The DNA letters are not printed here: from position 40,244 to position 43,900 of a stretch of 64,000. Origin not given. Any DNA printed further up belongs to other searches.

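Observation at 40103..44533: SNF2 ATPase combining an F-box-like N-terminus with a RING inserted in the helicase domain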

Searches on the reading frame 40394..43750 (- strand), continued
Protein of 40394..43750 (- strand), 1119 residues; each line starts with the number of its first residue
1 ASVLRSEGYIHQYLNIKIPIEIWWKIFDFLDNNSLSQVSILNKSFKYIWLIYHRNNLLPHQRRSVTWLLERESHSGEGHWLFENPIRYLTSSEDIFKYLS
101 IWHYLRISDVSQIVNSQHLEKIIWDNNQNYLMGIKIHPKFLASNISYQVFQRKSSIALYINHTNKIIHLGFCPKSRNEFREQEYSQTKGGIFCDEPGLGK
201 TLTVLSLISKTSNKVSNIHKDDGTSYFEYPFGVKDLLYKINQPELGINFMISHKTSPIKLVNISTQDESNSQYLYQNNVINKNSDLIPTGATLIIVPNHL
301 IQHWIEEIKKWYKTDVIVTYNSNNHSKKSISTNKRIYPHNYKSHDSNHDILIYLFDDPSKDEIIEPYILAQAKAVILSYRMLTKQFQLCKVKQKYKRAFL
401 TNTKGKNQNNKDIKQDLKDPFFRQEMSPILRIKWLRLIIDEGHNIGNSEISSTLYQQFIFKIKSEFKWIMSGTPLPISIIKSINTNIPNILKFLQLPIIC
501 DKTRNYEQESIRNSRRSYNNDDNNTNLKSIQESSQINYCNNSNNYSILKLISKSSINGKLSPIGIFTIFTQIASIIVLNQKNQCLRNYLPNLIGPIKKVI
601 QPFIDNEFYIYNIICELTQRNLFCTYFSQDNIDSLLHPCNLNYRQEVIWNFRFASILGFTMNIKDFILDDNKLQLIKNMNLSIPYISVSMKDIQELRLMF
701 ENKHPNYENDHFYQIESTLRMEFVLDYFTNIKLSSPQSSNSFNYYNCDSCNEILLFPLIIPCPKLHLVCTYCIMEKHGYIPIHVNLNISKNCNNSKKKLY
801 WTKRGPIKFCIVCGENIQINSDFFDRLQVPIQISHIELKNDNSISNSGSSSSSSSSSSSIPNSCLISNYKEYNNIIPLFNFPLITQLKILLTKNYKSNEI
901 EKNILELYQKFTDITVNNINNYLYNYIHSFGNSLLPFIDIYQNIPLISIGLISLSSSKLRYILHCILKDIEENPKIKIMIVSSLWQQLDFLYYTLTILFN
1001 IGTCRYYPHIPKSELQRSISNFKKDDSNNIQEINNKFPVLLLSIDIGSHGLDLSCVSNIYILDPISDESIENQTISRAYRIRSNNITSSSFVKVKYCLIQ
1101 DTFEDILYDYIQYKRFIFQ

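Call 48: find_homologous_proteins(query=P0021, max_evalue=1e-30)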
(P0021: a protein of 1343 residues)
Query P0021 (1343 aa): 115 proteins with E <= 1e-30 among 8000 candidates.
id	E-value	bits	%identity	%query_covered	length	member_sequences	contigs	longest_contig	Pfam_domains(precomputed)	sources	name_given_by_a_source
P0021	0.0e+0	3146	100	100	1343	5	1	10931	PF07496.22,PF00176.30,PF00271.38,PF12937.13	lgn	-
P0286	0.0e+0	2615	84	100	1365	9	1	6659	PF07496.22,PF00176.30,PF00271.38,PF12937.13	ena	-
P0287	8.3e-223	761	37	90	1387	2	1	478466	PF07496.22,PF00176.30,PF00271.38,PF12937.13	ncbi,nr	ncbi:hypothetical protein L7F22_036677 [Adiantum nelumboides]|nr:hypothetical protein [Adiantum nelu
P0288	7.9e-221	754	38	65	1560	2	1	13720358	PF07496.22,PF00646.39,PF00176.30,PF00271.38,PF12937.13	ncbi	ncbi:unnamed protein product [Calypogeia fissa]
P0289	3.0e-220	752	37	89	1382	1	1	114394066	PF07496.22,PF00646.39,PF00176.30,PF00271.38,PF12937.13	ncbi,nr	ncbi:hypothetical protein GOP47_0030461 [Adiantum capillus-veneris]|nr:hypothetical protein GOP47_00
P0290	2.7e-218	746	35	92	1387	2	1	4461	PF07496.22,PF00176.30,PF00271.38,PF12937.13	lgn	-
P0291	3.0e-215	736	35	88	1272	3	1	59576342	PF07496.22,PF00176.30,PF00271.38,PF12937.13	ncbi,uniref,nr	ncbi:hypothetical protein GQ55_5G016300 [Panicum hallii var. hallii]|uniref:F-box domain-containing 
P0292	3.8e-215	735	41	61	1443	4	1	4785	PF07496.22,PF00646.39,PF00176.30,PF00271.38,PF12937.13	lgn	-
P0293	7.7e-214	731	36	87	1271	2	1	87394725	PF07496.22,PF00646.39,PF00176.30,PF00271.38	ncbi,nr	ncbi:hypothetical protein L1887_17513 [Cichorium endivia]|nr:hypothetical protein L1887_17513 [Cicho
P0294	1.6e-213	730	39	62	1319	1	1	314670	PF07496.22,PF00646.39,PF00176.30,PF00271.38,PF12937.13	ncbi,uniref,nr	ncbi:F-box protein At3g54460 [Cajanus cajan]|uniref:F-box protein At3g54460 n=1 Tax=Cajanus cajan Ta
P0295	1.8e-212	726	35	89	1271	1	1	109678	PF07496.22,PF00176.30,PF00271.38,PF12937.13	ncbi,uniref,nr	ncbi:F-box protein [Dichanthelium oligosanthes]|uniref:F-box protein n=1 Tax=Dichanthelium oligosant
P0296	8.1e-212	724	38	63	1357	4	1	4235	PF07496.22,PF00176.30,PF00271.38,PF12937.13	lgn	-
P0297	5.4e-211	722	40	62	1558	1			PF07496.22,PF00176.30,PF00271.38,PF12937.13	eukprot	eukprot:c26350_g1_i1 orf=79-4755(+)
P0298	2.1e-210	720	39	62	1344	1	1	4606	PF07496.22,PF00176.30,PF00271.38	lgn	-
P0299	2.3e-210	719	34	92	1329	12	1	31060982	PF07496.22,PF00646.39,PF00176.30,PF00271.38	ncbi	ncbi:hypothetical protein ACSQ67_009840 [Phaseolus vulgaris]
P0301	3.0e-210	719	36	91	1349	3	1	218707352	PF07496.22,PF00646.39,PF00176.30,PF00271.38,PF12937.13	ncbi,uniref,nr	ncbi:hypothetical protein KP509_04G109900 [Ceratopteris richardii]|uniref:Uncharacterized protein n=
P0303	5.9e-210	718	40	62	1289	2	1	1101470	PF07496.22,PF00646.39,PF00176.30,PF00271.38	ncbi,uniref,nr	ncbi:SNF2 domain-containing family protein [Striga asiatica]|uniref:SNF2 domain-containing family pr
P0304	2.3e-209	716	41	62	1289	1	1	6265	PF07496.22,PF00646.39,PF00176.30,PF00271.38,PF12937.13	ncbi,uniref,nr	ncbi:hypothetical protein M569_08193 [Genlisea aurea]|uniref:F-box protein At3g54460 n=1 Tax=Genlise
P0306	2.8e-209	716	34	91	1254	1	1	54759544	PF07496.22,PF00176.30,PF00271.38,PF12937.13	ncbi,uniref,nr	ncbi:F-box protein [Panicum miliaceum]|uniref:F-box protein n=1 Tax=Panicum miliaceum TaxID=4540 Rep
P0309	4.9e-208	712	37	62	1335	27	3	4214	PF07496.22,PF00176.30,PF00271.38,PF12937.13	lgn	-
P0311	1.9e-207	710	35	88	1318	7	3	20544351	PF07496.22,PF00646.39,PF00176.30,PF00271.38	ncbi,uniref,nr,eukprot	ncbi:hypothetical protein ABFS82_02G111100 [Erythranthe guttata]|uniref:F-box domain-containing prot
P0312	1.2e-206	707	35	82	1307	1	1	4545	PF07496.22,PF00646.39,PF00176.30,PF00271.38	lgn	-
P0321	8.0e-205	701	38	67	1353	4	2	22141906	PF07496.22,PF00646.39,PF00176.30,PF00271.38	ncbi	ncbi:hypothetical protein ACOSP7_031829 [Xanthoceras sorbifolium]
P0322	9.8e-205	701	39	61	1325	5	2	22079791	PF07496.22,PF00646.39,PF00176.30,PF00271.38,PF12937.13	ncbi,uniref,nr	ncbi:hypothetical protein BRARA_D00466 [Brassica rapa]|uniref:Uncharacterized protein n=2 Tax=Brassi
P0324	1.9e-204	700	38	61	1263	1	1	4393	PF07496.22,PF00176.30,PF00271.38,PF12937.13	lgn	-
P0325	2.2e-204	700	38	62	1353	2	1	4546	PF07496.22,PF00646.39,PF00176.30,PF00271.38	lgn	-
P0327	3.7e-204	699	36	71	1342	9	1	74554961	PF07496.22,PF00646.39,PF00176.30,PF00271.38,PF12937.13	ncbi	ncbi:unnamed protein product [Brassica oleracea]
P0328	4.7e-204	699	37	65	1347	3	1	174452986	PF07496.22,PF00646.39,PF00176.30,PF00271.38,PF12937.13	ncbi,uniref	ncbi:F-box protein [Platanthera guangdongensis]|uniref:F-box protein n=1 Tax=Platanthera guangdongen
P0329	4.9e-204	699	34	92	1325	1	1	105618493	PF07496.22,PF00646.39,PF00176.30,PF00271.38,PF12937.13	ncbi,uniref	ncbi:hypothetical protein Fmac_011611 [Flemingia macrophylla]|uniref:F-box protein n=1 Tax=Flemingia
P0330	6.6e-204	698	39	61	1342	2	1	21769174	PF07496.22,PF00646.39,PF00176.30,PF00271.38,PF12937.13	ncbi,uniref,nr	ncbi:hypothetical protein F2Q68_00026398 [Brassica cretica]|uniref:F-box domain-containing protein n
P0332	3.8e-203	696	35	88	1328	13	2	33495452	PF07496.22,PF00646.39,PF00176.30,PF00271.38,PF12937.13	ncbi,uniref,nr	ncbi:hypothetical protein VIGAN_07234200 [Vigna angularis var. angularis]|uniref:F-box protein At3g5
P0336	2.3e-202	693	35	87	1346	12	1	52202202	PF07496.22,PF00646.39,PF00176.30,PF00271.38,PF12937.13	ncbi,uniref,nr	ncbi:F-box protein [Raphanus sativus]|uniref:F-box protein At3g54460-like n=1 Tax=Raphanus sativus T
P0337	4.0e-202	692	35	89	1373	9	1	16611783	PF07496.22,PF00646.39,PF00176.30,PF00271.38,PF12937.13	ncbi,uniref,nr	ncbi:unnamed protein product [Arabidopsis arenosa]|uniref:Uncharacterized protein n=1 Tax=Arabidopsi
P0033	4.8e-202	692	41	54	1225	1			PF00176.30,PF00271.38,PF12937.13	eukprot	eukprot:jgi/Chlat1/7772/Chrsp66S07330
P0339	2.3e-201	690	38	77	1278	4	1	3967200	PF07496.22,PF00646.39,PF00176.30,PF00271.38,PF12937.13,PF04851.22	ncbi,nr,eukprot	ncbi:F-box protein At3g54460 [Selaginella moellendorffii]|nr:F-box protein At3g54460 [Selaginella mo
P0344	3.6e-198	679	36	63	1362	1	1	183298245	PF07496.22,PF00646.39,PF00176.30,PF00271.38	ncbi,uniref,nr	ncbi:F-box protein At3g54460 [Humulus lupulus]|uniref:F-box protein At3g54460 n=1 Tax=Humulus lupulu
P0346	5.8e-197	675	34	90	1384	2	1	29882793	PF07496.22,PF00176.30,PF00271.38,PF12937.13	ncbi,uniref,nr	ncbi:F-box protein At3g54460 isoform X2 [Rhodamnia argentea]|uniref:F-box protein At3g54460 isoform 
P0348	1.1e-196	674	34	92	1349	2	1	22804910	PF07496.22,PF00646.39,PF00176.30,PF00271.38,PF12937.13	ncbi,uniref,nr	ncbi:hypothetical protein AALP_AA5G178200 [Arabis alpina]|uniref:F-box protein n=1 Tax=Arabis alpina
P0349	1.4e-195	670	39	57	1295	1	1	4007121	PF07496.22,PF00176.30,PF00271.38,PF12937.13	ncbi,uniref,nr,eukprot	ncbi:hypothetical protein CBR_g54197 [Chara braunii]|uniref:F-box domain-containing protein n=1 Tax=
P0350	6.8e-195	668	39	57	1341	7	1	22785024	PF07496.22,PF00176.30,PF00271.38,PF12937.13,PF04851.22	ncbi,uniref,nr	ncbi:hypothetical protein KC19_4G107400 [Ceratodon purpureus]|uniref:F-box protein n=2 Tax=Ceratodon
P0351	6.9e-195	668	38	60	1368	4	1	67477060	PF07496.22,PF00646.39,PF00176.30,PF00271.38,PF04851.22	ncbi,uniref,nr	ncbi:hypothetical protein O6H91_09G062200 [Diphasiastrum complanatum]|uniref:Uncharacterized protein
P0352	1.3e-194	667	35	80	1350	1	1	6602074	PF07496.22,PF00646.39,PF00176.30,PF00271.38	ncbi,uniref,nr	ncbi:PREDICTED: F-box protein At3g54460 [Tarenaya hassleriana]|uniref:F-box protein At3g54460 n=1 Ta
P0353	3.0e-193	663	39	63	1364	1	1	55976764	PF07496.22,PF00176.30,PF00271.38,PF12937.13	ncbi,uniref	ncbi:hypothetical protein R1flu_000146 [Riccia fluitans]|uniref:F-box protein n=1 Tax=Riccia fluitan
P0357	4.0e-183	629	37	58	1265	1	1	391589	PF07496.22,PF00646.39,PF00176.30,PF00271.38,PF12937.13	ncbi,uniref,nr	ncbi:F-box protein [Dorcoceras hygrometricum]|uniref:F-box protein n=1 Tax=Dorcoceras hygrometricum 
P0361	1.7e-170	587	33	75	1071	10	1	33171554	PF07496.22,PF00176.30,PF12937.13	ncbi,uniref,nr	ncbi:F-box protein [Panicum miliaceum]|uniref:F-box protein n=1 Tax=Panicum miliaceum TaxID=4540 Rep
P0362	1.7e-170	587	32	86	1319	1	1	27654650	PF07496.22,PF00646.39,PF00176.30,PF03062.25,PF12937.13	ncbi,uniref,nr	ncbi:F-box protein [Vigna angularis]|uniref:F-box protein n=1 Tax=Phaseolus angularis TaxID=3914 Rep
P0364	4.2e-168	579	37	53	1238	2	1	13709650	PF07496.22,PF00646.39,PF00176.30,PF12937.13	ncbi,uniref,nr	ncbi:F-box protein At3g54460 isoform X2 [Capsella rubella]|uniref:F-box protein At3g54460 isoform X2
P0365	2.9e-167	577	33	85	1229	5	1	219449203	PF07496.22,PF00646.39,PF00176.30,PF12937.13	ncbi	ncbi:hypothetical protein ACS0TY_006601 [Phlomoides rotata]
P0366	1.4e-164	568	33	81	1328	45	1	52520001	PF07496.22,PF00646.39,PF00176.30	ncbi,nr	ncbi:hypothetical protein JHK87_009929 [Glycine soja]|nr:hypothetical protein JHK87_009929 [Glycine 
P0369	9.6e-145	502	35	60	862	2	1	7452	PF07496.22,PF00176.30,PF12937.13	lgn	-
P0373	3.5e-140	487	35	57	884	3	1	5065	PF07496.22,PF00176.30,PF12937.13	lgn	-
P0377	2.0e-132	461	34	62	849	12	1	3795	PF07496.22,PF00646.39,PF00176.30,PF12937.13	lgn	-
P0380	9.5e-128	446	35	59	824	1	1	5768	PF07496.22,PF00646.39,PF00176.30,PF12937.13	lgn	-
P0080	6.8e-101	357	32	44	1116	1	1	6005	PF00270.36,PF00176.30,PF00271.38,PF12937.13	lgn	-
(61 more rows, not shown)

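Call 84: search_protein_families(library=pfam, proteins=[P0052, P0070, P0094, P0111, P0118, P0120], max_evalue=0.001)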
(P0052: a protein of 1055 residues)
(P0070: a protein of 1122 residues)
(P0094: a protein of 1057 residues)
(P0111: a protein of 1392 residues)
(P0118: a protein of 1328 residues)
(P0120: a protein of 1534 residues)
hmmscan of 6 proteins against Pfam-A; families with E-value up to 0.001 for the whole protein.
P0052 (1055 aa): 1 family
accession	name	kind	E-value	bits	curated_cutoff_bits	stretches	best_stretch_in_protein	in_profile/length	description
PF00176.29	SNF2-rel_dom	-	1e-24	87.6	24.9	1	100-577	2-228/290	SNF2-related domain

P0070 (1122 aa): 1 family
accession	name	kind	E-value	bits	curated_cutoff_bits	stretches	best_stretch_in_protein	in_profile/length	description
PF00176.29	SNF2-rel_dom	-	9e-25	87.8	24.9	1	115-541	1-187/290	SNF2-related domain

P0094 (1057 aa): 3 families
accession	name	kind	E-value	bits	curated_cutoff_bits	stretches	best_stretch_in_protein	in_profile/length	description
PF00176.29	SNF2-rel_dom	-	3.4e-30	105.6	24.9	1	223-649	1-226/290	SNF2-related domain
PF00271.37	Helicase_C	-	0.00019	22.1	23.5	0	986-1032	64-110/110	Helicase conserved C-terminal domain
PF21255.3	DNMT3_ADD_GATA1-like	-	0.00042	20.8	27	1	63-105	6-50/50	DNMT3, ADD PHD zinc finger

P0111 (1392 aa): 2 families
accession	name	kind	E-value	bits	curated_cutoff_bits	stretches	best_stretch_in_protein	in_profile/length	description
PF00176.29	SNF2-rel_dom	-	2.1e-29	103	24.9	1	252-590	1-167/290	SNF2-related domain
PF00271.37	Helicase_C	-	1.3e-10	42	23.5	1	986-1095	4-110/110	Helicase conserved C-terminal domain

P0118 (1328 aa): 2 families
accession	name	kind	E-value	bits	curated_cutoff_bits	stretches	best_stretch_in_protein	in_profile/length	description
PF00176.29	SNF2-rel_dom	-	4e-27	95.5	24.9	1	264-584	1-165/290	SNF2-related domain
PF00271.37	Helicase_C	-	9.2e-09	36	23.5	1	1028-1139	2-110/110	Helicase conserved C-terminal domain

P0120 (1534 aa): 9 families
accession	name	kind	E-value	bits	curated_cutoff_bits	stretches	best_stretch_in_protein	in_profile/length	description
PF00176.29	SNF2-rel_dom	-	1.2e-61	208.8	24.9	1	310-784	1-289/290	SNF2-related domain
PF21325.3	SHPRH_helical-1st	-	2.3e-16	60.2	27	1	819-900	1-82/95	E3 ubiquitin-protein ligase SHPRH, first helical domain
PF00271.37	Helicase_C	-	1.4e-13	51.5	23.5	1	1361-1463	10-110/110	Helicase conserved C-terminal domain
PF00097.31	zf-C3HC4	-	7.8e-08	32.5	21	1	1271-1309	1-40/40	Zinc finger, C3HC4 type (RING finger)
PF20826.3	PHD_5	-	5.4e-07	30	27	1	427-479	5-55/56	PhD finger domain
PF13639.12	zf-RING_2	-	2.2e-05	25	27.3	1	1270-1310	2-44/44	Ring finger domain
PF13445.12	zf-RING_UBOX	-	2.5e-05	24.6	25.2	1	1271-1309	1-38/39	RING-type zinc-finger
PF21324.2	SHPRH_helical-2nd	-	3.9e-05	24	27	1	963-1094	17-139/222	E3 ubiquitin-protein ligase SHPRH, second helical domain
PF13923.12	zf-C3HC4_2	-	0.00026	21.2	27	0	1271-1309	2-40/40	Zinc finger, C3HC4 type (RING finger)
